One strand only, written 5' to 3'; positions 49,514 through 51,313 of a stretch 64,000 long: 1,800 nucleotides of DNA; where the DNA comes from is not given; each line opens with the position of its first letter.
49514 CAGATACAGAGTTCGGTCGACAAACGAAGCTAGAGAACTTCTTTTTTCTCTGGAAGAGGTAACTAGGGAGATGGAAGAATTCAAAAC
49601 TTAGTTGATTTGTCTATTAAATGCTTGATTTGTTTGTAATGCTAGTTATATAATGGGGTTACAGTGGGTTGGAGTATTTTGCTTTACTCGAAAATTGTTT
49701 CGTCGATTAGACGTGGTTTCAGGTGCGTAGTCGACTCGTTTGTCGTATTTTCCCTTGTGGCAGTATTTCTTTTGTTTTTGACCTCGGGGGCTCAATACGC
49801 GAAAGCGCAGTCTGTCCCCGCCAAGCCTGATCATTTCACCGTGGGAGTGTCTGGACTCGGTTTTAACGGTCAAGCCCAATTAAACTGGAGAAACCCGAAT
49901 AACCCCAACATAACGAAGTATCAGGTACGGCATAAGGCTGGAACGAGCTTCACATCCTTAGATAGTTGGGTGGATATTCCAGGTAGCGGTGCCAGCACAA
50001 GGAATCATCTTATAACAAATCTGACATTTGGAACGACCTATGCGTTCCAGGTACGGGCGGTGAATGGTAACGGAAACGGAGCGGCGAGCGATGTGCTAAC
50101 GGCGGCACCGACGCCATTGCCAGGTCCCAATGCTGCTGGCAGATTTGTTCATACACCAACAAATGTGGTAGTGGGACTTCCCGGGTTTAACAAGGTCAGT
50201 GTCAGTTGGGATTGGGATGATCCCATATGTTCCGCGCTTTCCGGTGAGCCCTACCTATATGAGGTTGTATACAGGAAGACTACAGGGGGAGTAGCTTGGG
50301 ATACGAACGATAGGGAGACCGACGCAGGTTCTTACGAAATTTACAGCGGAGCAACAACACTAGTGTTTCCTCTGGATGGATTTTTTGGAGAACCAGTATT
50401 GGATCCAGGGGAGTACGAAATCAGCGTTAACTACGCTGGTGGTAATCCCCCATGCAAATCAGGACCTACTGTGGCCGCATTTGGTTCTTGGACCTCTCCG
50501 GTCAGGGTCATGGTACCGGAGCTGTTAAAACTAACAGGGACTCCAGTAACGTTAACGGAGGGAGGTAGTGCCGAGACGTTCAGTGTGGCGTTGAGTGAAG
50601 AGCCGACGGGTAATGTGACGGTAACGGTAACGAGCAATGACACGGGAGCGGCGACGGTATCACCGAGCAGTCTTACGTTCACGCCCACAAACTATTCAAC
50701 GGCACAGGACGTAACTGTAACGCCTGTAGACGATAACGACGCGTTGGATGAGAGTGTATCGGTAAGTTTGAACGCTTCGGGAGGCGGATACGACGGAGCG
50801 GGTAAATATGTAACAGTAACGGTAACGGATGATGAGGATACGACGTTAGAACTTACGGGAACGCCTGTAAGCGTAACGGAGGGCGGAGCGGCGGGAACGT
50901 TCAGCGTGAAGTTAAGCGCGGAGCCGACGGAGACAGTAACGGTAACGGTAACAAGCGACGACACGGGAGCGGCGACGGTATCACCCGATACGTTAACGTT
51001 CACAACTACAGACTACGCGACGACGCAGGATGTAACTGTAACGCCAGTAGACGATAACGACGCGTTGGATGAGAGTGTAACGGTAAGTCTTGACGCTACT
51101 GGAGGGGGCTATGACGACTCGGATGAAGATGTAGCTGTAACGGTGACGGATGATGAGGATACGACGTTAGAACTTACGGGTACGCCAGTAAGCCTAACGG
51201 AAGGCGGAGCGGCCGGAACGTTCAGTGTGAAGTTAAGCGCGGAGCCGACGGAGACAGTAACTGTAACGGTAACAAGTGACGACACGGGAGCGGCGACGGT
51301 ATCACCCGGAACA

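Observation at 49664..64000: Giant surface protein built from 40-plus near-identical 107-aa Calx-beta-like modules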

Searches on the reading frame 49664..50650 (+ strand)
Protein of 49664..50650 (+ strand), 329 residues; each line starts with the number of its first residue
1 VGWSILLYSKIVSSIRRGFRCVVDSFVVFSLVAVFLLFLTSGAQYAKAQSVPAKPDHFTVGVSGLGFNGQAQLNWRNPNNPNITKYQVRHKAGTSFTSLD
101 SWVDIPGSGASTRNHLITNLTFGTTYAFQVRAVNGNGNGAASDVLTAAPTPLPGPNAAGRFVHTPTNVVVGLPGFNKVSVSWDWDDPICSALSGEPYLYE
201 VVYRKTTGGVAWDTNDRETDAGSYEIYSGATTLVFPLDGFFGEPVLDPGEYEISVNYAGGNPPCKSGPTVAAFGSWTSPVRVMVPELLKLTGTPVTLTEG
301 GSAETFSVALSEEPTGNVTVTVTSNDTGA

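Call 8: search_protein_families(library=pfam, proteins=[window:49664-50650:+], max_evalue=0.01)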
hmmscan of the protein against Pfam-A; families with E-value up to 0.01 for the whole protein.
window:49664-50650:+ (329 aa): 4 families
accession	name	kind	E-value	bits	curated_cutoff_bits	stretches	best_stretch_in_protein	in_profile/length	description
PF00041.27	fn3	-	9.9e-13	48.6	25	1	71-146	16-82/84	Fibronectin type III domain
PF16656.11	Pur_ac_phosph_N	-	0.00051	21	30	1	71-143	15-87/93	Purple acid Phosphatase, N-terminal domain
PF25059.1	FN3_DSCAM-DSCAML_C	-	0.0018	19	39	1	79-141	16-73/89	DSCAM/DSCAML C-terminal Fn3-like domain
PF01108.23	Tissue_fac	-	0.0071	16.6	27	0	34-138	4-104/107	Tissue factor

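Call 10: search_protein_families(library=ncbifam, proteins=[window:49664-50650:+], max_evalue=1)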
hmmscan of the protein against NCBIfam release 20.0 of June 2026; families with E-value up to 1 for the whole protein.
window:49664-50650:+ (329 aa): 0 families

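Call 11: find_homologous_proteins(query=window:49664-50563:+)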
Query window:49664-50563:+ (300 aa): 4 proteins with E <= 0.001 among 2066 candidates.
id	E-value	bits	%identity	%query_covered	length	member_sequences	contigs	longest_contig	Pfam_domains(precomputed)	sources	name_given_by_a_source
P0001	1.5e-116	407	88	66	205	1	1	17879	PF00041.28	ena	-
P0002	1.8e-48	183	45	25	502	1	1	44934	PF25059.2,PF24489.2,PF25814.2,PF00041.28,PF10179.16,PF16656.12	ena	-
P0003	1.9e-47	180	42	34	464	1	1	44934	PF25059.2,PF22433.4,PF24489.2,PF25814.2,PF00041.28,PF10179.16,PF16656.12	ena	-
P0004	3.8e-39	153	41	37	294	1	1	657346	PF01108.24,PF25059.2,PF22433.4,PF00041.28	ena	-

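Call 59: find_encoding_contigs(protein=P0001, flank=10000, max_places=3)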
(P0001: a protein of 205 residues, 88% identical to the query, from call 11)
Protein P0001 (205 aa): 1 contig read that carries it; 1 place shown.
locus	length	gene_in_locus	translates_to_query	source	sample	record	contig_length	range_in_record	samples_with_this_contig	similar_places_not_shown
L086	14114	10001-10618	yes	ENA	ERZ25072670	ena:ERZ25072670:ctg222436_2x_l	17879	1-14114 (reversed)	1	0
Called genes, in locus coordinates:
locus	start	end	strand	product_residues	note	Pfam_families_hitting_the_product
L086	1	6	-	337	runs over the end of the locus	PF02779:Transket_pyr, PF02780:Transketolase_C, PF22613:Transketolase_C_1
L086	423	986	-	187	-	PF00456:Transketolase_N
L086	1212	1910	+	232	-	PF00106:adh_short, PF08659:KR (weak), PF13561:adh_short_C2, PF23441:SDR (weak)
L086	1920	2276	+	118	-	PF02152:FolB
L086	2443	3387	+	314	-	PF01288:HPPK, PF00156:Pribosyltran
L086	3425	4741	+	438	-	PF08439:Peptidase_M3_N, PF01432:Peptidase_M3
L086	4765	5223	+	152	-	PF01432:Peptidase_M3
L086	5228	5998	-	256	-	PF01797:Y1_Tnp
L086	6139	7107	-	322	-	PF00296:Bac_luciferase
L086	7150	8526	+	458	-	PF02771:Acyl-CoA_dh_N, PF02770:Acyl-CoA_dh_M, PF00441:Acyl-CoA_dh_1, PF08028:Acyl-CoA_dh_2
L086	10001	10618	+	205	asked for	PF00041:fn3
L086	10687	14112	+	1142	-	?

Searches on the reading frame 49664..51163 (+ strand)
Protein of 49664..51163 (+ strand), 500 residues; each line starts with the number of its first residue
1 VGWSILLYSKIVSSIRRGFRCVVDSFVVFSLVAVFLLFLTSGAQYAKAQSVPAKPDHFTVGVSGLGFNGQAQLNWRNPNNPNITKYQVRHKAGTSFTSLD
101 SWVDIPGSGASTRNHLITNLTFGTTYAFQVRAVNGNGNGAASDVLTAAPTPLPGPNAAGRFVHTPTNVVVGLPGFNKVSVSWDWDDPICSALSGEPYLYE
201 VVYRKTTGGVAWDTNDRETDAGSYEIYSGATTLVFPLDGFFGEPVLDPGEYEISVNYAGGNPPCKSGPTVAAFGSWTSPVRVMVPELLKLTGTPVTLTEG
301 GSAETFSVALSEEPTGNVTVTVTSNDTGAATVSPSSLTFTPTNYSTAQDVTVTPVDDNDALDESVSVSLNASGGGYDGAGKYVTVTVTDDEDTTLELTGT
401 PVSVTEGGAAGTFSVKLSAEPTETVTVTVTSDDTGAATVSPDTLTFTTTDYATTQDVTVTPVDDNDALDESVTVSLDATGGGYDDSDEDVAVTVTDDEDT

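Call 24: search_protein_representatives(protein=window:49664-51163:+)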
Query: 500 residues. Proteins with E-value up to 0.001 (for the whole library): 20580; up to 1e-10: 11129; up to 1e-30: 4341. The best 150 are listed.
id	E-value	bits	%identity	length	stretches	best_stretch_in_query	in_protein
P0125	0.0e+00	4014.0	46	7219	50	291-498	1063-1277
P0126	0.0e+00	3919.4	54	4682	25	288-497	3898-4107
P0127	0.0e+00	2652.0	42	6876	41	290-480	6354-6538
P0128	0.0e+00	2408.3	44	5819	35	288-498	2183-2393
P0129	0.0e+00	2377.6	42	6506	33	292-497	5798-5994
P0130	0.0e+00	2359.6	53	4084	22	291-498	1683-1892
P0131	0.0e+00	2353.3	41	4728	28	293-499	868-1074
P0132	0.0e+00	2128.2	49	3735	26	289-498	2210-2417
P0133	0.0e+00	2076.2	34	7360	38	291-498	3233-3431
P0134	0.0e+00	2018.3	46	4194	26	293-500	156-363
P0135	0.0e+00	1795.0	38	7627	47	289-498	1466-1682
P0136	0.0e+00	1787.0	44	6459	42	64-151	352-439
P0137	0.0e+00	1751.9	45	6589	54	47-153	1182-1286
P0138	0.0e+00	1747.8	51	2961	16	288-498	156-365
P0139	0.0e+00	1729.3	42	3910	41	51-157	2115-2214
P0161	0.0e+00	1321.6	52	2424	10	288-498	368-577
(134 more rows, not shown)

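Call 67: find_encoding_contigs(protein=P0126, flank=10000, max_places=2)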
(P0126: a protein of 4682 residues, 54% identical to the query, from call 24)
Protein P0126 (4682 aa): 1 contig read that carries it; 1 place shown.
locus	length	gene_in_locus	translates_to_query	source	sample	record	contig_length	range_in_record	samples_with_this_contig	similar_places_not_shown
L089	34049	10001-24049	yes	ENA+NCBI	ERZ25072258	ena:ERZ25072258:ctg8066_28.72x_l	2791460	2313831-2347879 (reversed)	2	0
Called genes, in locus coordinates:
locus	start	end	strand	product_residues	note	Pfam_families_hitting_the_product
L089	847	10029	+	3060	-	PF17766:fn3_6 (faint), PF14728:PTHB1_GAE (faint), PF00041:fn3 (faint), PF22433:MtxA_IG-like (faint), PF11614:FixG_C (faint)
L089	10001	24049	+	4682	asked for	PF11614:FixG_C (faint), PF17766:fn3_6 (faint)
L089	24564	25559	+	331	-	PF08240:ADH_N, PF00107:ADH_zinc_N, PF13602:ADH_zinc_N_2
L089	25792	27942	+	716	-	PF01642:MM_CoA_mutase, PF02310:B12-binding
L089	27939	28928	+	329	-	PF03308:MeaB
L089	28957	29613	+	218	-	PF01135:PCMT, PF13649:Methyltransf_25 (weak)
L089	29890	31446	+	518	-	PF00496:SBP_bac_5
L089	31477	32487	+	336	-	PF19300:BPD_transp_1_N, PF00528:BPD_transp_1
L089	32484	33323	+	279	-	PF00528:BPD_transp_1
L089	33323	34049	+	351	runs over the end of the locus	PF00005:ABC_tran, PF13304:AAA_21 (weak), PF08352:oligo_HPY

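Call 81: search_protein_families(library=pfam, proteins=[P0161], max_evalue=0.001)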
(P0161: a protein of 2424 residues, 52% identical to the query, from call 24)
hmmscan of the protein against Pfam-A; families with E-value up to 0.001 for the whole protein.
P0161 (2424 aa): 4 families
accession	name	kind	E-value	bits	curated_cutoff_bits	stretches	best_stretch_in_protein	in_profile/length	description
PF17766.7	fn3_6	-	1.8e-07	31.7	26.4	0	179-234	31-84/99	Fibronectin type-III domain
PF25374.1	Cadherin_FAT4_N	-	5.3e-05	23.9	35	0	1560-1582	62-84/85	FAT4-like, N-terminal cadherin-like domain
PF17137.9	DUF5110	-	0.00063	20.2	27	0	441-467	40-66/71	Domain of unknown function (DUF5110)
PF20258.4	tRNA_Me_trans_C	-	0.00099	19.8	20.6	0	1213-1241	34-62/77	Aminomethyltransferase beta-barrel domain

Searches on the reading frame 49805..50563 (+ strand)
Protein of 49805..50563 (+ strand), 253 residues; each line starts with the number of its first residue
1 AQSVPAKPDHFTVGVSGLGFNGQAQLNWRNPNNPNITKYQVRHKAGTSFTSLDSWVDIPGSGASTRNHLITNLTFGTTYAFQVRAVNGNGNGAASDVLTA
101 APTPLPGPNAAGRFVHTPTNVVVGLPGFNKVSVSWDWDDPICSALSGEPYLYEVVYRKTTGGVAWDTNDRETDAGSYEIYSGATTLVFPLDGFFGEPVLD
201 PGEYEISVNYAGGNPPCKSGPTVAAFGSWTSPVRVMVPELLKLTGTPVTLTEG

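Call 68: predict_structure(alignment_id=A2)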
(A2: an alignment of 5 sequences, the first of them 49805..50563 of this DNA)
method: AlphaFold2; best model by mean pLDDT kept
length: 253 residues; sequences in the alignment: 5
mean_pLDDT: 61.3   pTM: 0.47
mean pLDDT of the five models: 61.3, 56.7, 56.4, 53.9, 52.2
residues with pLDDT >= 90: 42; 70-90: 49; 50-70: 51; < 50: 111
segments of 3 or more residues with pLDDT < 50: 17-20, 107-117, 124-131, 136-150, 160-185, 191-197, 211-231, 240-253
pLDDT, mean of each block of 10 residues (from residue 1): 79 67 82 83 87 91 90 84 92 91 55 46 45 49 41 53 39 43 47 45 57 40 36 54 46 36
secondary structure, 60 per line:
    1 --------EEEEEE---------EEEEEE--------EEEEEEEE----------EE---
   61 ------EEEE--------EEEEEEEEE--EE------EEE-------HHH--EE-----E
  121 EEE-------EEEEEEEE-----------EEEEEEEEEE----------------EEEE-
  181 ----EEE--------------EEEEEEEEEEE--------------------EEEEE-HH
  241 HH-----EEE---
elements in order: E9-14 E24-29 E38-45 E67-70 E79-87 E98-100 E120-123 E131-138 E150-159 E176-179 E185-187 E202-212 E233-237 H239-242 E248-250

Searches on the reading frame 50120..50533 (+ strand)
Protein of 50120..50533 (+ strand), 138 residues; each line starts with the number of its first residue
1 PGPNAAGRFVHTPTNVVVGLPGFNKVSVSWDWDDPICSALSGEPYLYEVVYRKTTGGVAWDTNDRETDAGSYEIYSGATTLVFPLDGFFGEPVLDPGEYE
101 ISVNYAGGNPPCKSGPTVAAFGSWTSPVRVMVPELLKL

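Call 71: search_protein_families(library=pfam, proteins=[window:50120-50533:+], max_evalue=10)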
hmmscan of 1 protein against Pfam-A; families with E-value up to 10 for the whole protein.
seq(138 aa): 0 families
